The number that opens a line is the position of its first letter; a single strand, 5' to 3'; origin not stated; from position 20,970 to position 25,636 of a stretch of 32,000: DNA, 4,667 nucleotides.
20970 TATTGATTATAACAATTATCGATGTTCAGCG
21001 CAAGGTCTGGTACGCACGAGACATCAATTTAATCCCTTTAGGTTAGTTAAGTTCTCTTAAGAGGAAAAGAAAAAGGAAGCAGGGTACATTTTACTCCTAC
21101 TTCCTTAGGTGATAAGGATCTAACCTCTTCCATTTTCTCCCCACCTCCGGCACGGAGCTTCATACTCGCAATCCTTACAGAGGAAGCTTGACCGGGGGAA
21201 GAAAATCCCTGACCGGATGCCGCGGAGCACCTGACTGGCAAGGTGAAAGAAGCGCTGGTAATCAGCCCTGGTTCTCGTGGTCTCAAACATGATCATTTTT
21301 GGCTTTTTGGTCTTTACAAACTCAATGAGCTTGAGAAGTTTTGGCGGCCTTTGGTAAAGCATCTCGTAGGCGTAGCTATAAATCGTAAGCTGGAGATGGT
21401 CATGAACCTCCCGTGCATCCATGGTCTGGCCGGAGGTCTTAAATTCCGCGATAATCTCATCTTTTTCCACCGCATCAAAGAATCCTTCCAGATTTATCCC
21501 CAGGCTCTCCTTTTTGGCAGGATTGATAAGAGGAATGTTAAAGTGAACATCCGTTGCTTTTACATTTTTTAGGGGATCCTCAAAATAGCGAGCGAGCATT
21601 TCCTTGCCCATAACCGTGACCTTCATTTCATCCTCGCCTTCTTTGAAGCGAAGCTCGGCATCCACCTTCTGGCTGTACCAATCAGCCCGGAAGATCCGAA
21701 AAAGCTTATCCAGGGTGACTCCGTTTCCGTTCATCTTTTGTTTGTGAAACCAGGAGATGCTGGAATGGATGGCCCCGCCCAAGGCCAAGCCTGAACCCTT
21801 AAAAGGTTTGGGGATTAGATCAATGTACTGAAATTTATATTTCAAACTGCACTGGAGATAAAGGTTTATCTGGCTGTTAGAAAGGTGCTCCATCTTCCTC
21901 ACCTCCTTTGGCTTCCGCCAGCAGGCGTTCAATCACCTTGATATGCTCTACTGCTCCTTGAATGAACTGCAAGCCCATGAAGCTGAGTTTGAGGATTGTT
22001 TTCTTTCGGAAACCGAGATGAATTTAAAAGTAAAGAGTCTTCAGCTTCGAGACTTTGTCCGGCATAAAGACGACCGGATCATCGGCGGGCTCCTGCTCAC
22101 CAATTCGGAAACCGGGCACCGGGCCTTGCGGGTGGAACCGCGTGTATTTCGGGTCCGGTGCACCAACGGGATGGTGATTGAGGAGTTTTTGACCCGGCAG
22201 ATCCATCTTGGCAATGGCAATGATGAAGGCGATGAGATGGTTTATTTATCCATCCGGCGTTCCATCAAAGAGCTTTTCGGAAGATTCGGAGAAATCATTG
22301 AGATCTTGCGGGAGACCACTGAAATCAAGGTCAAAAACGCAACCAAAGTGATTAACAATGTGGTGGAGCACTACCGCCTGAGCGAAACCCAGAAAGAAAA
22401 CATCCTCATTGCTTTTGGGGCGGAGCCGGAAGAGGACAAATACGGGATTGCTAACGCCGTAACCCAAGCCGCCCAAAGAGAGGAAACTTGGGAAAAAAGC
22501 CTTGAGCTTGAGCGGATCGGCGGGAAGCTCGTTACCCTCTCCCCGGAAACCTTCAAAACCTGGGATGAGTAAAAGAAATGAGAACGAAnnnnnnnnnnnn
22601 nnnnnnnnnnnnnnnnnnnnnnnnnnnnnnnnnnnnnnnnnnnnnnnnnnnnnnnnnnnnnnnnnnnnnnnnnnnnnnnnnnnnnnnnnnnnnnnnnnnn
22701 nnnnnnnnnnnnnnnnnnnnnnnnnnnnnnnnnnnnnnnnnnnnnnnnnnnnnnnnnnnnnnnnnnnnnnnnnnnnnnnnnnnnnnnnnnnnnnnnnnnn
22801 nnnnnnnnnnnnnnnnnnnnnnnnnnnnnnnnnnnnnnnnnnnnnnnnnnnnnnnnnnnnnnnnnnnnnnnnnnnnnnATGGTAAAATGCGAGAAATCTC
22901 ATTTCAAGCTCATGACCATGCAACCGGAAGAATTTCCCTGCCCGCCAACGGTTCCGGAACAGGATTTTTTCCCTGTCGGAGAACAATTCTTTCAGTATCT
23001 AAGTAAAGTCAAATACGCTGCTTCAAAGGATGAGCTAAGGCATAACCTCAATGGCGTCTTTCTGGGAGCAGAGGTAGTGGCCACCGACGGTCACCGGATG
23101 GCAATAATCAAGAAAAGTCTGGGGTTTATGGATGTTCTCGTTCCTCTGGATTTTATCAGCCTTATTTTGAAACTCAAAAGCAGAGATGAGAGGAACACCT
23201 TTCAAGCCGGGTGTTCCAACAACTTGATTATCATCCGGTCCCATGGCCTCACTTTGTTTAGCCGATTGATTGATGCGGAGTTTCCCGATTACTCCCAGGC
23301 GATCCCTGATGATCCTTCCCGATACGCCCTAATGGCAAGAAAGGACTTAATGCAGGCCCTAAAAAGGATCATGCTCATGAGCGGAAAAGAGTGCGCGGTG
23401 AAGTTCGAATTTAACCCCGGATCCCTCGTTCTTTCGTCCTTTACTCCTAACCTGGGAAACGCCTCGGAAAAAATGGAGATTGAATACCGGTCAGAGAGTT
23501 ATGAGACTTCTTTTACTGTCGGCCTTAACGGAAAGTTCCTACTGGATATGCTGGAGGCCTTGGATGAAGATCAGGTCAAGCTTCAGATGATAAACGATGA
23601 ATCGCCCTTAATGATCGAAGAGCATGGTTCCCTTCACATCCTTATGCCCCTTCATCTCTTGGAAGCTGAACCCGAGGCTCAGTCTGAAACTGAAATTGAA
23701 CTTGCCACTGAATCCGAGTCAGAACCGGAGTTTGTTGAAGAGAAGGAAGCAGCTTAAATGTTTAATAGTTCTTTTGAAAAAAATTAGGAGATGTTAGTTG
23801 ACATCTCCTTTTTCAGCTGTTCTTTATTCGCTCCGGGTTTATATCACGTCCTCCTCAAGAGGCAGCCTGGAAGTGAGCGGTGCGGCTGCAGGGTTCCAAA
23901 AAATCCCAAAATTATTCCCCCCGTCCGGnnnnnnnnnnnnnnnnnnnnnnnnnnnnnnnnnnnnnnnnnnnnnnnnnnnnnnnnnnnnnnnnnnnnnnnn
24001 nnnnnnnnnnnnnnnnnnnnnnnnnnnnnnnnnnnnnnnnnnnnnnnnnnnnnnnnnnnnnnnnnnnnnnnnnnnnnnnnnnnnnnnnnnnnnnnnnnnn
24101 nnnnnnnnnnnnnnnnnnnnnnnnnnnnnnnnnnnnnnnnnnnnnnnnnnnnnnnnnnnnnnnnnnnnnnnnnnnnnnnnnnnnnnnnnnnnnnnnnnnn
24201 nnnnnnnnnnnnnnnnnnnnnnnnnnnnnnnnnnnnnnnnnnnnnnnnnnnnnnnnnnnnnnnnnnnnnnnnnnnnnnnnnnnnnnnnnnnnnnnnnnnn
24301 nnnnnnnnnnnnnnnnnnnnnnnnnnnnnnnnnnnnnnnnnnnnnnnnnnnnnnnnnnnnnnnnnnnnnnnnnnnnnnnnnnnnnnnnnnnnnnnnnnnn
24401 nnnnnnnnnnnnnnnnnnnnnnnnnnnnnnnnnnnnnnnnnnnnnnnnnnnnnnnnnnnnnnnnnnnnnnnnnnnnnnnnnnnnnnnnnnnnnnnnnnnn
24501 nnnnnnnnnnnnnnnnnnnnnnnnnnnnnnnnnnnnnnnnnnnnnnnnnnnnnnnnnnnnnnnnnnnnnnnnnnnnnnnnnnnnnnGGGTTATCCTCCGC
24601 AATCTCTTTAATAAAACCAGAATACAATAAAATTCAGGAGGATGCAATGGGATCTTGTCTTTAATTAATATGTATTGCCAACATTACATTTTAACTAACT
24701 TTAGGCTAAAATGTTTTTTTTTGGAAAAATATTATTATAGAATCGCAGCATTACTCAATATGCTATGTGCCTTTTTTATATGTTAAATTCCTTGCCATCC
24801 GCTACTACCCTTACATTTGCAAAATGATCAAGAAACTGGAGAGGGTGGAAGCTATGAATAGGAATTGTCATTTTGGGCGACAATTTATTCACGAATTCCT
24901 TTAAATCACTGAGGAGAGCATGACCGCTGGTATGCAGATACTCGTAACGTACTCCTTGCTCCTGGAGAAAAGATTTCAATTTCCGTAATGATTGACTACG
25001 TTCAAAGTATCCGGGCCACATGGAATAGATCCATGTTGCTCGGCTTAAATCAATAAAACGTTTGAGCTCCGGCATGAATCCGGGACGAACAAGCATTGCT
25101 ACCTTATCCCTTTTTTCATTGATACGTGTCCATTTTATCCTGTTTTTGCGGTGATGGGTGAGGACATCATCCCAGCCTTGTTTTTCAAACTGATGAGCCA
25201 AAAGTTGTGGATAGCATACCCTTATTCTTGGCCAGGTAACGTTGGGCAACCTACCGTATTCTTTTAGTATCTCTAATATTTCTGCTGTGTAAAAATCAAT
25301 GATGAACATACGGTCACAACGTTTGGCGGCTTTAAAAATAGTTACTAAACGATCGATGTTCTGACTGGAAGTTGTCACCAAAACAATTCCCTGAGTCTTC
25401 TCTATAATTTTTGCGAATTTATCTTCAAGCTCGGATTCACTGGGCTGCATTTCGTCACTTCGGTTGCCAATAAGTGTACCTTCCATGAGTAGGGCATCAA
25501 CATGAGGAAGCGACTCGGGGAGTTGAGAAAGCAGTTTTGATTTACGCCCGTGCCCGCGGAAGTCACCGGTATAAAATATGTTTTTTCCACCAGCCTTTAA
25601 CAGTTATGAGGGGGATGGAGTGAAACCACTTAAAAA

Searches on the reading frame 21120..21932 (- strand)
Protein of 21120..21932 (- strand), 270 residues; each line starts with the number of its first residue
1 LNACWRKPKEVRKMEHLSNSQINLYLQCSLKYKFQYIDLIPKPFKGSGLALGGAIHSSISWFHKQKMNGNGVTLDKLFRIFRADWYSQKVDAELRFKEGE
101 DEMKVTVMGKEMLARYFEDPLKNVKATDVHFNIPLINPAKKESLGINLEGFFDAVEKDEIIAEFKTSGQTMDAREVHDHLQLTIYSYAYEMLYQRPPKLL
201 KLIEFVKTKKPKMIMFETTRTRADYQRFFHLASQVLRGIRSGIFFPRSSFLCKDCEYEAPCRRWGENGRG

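Call 8: search_protein_families(library=pfam, proteins=[window:21120-21932:-], max_evalue=0.01)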
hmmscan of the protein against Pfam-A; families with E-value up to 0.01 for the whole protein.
window:21120-21932:- (270 aa): 1 family
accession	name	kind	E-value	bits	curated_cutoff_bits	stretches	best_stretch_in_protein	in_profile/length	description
PF12705.13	PDDEXK_1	-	1.7e-25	90.8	22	1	16-262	1-247/247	PD-(D/E)XK nuclease superfamily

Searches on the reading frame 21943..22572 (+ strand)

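Call 8: search_protein_families(library=pfam, proteins=[window:21943-22572:+], max_evalue=0.01)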
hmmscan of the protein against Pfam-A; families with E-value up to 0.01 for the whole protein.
window:21943-22572:+ (209 aa): 1 family
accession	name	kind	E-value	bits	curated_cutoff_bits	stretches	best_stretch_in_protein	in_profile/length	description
PF06067.16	DUF932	-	1.2e-05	25.7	23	1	41-181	57-210/227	Domain of unknown function (DUF932)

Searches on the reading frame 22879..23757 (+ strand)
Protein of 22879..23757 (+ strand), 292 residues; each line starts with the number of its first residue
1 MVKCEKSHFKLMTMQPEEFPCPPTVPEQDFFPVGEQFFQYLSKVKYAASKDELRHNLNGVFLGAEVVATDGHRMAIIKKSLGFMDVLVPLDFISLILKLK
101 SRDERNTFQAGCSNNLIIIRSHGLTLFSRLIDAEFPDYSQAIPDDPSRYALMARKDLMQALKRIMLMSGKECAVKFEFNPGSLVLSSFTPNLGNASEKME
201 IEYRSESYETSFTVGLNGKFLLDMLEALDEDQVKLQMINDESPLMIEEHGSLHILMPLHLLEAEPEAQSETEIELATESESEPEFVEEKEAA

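Call 14: search_protein_families(library=pfam, proteins=[window:22879-23757:+], max_evalue=0.001)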
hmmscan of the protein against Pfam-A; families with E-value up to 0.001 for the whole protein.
window:22879-23757:+ (292 aa): 3 families
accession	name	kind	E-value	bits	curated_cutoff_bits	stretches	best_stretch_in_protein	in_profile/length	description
PF02768.20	DNA_pol3_beta_3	-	6.8e-19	68.3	27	1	140-250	2-109/121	DNA polymerase III beta subunit, C-terminal domain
PF02767.21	DNA_pol3_beta_2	-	4e-11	43.6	27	1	36-137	6-116/116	DNA polymerase III beta subunit, central domain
PF00712.24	DNA_pol3_beta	-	2.3e-07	31.4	24.4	1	199-248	53-102/120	DNA polymerase III beta subunit, N-terminal domain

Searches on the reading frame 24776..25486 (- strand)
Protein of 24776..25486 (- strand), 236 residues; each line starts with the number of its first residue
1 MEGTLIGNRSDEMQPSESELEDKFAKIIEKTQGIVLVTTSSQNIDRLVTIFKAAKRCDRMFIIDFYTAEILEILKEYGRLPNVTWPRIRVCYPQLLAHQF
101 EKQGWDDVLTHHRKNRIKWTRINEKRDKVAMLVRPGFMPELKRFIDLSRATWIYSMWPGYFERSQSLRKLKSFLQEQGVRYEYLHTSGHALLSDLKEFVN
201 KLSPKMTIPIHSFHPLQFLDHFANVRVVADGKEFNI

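Call 14: search_protein_families(library=pfam, proteins=[window:24776-25486:-], max_evalue=0.001)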
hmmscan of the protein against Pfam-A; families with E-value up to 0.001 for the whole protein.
window:24776-25486:- (236 aa): 1 family
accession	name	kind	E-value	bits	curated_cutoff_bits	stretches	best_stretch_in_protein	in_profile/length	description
PF07521.17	RMMBL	-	3.2e-05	24.3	21.6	1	182-211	10-39/63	Zn-dependent metallo-hydrolase RNA specificity domain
